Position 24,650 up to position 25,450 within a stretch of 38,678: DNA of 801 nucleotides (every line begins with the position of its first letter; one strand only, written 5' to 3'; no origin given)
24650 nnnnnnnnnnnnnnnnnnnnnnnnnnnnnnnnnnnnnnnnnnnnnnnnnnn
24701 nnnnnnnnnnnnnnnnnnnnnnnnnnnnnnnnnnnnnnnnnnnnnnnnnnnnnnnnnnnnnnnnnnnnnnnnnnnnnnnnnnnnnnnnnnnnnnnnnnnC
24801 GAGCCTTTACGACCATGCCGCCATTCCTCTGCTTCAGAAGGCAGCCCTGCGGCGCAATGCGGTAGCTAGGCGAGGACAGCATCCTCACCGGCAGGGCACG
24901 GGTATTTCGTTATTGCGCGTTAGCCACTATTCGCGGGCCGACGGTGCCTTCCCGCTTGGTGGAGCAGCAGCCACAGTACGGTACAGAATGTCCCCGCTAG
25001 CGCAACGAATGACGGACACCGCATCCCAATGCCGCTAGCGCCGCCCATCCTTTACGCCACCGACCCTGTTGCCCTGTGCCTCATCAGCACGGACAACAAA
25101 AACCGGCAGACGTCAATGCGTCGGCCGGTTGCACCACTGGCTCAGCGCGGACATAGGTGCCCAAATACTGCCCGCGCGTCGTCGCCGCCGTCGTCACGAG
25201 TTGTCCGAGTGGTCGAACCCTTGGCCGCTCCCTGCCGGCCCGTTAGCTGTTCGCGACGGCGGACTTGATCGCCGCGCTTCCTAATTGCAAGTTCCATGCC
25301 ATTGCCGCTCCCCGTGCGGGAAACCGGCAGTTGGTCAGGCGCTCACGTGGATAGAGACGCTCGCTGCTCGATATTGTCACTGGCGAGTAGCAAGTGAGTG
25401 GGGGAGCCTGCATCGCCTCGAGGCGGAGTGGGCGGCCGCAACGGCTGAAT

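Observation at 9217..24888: Hybrid EPS operon: Wzx/Wzy machinery plus two synthase-type GT2s and a GT-C, flanked by matching hydrolases and esterases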

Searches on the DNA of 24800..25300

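Call 82: search_rna_families(source=window, start=24800, end=25300, threshold=gathering, show_alignments=1)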
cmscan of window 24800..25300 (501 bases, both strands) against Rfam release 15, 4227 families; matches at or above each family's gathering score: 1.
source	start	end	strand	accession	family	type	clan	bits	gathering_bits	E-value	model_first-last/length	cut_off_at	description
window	25114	25198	-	RF01786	c-di-GMP-II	Cis-reg; riboswitch;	CL00127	70.2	53.5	7.7e-16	1-84/84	no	Cyclic di-GMP-II riboswitch aptamer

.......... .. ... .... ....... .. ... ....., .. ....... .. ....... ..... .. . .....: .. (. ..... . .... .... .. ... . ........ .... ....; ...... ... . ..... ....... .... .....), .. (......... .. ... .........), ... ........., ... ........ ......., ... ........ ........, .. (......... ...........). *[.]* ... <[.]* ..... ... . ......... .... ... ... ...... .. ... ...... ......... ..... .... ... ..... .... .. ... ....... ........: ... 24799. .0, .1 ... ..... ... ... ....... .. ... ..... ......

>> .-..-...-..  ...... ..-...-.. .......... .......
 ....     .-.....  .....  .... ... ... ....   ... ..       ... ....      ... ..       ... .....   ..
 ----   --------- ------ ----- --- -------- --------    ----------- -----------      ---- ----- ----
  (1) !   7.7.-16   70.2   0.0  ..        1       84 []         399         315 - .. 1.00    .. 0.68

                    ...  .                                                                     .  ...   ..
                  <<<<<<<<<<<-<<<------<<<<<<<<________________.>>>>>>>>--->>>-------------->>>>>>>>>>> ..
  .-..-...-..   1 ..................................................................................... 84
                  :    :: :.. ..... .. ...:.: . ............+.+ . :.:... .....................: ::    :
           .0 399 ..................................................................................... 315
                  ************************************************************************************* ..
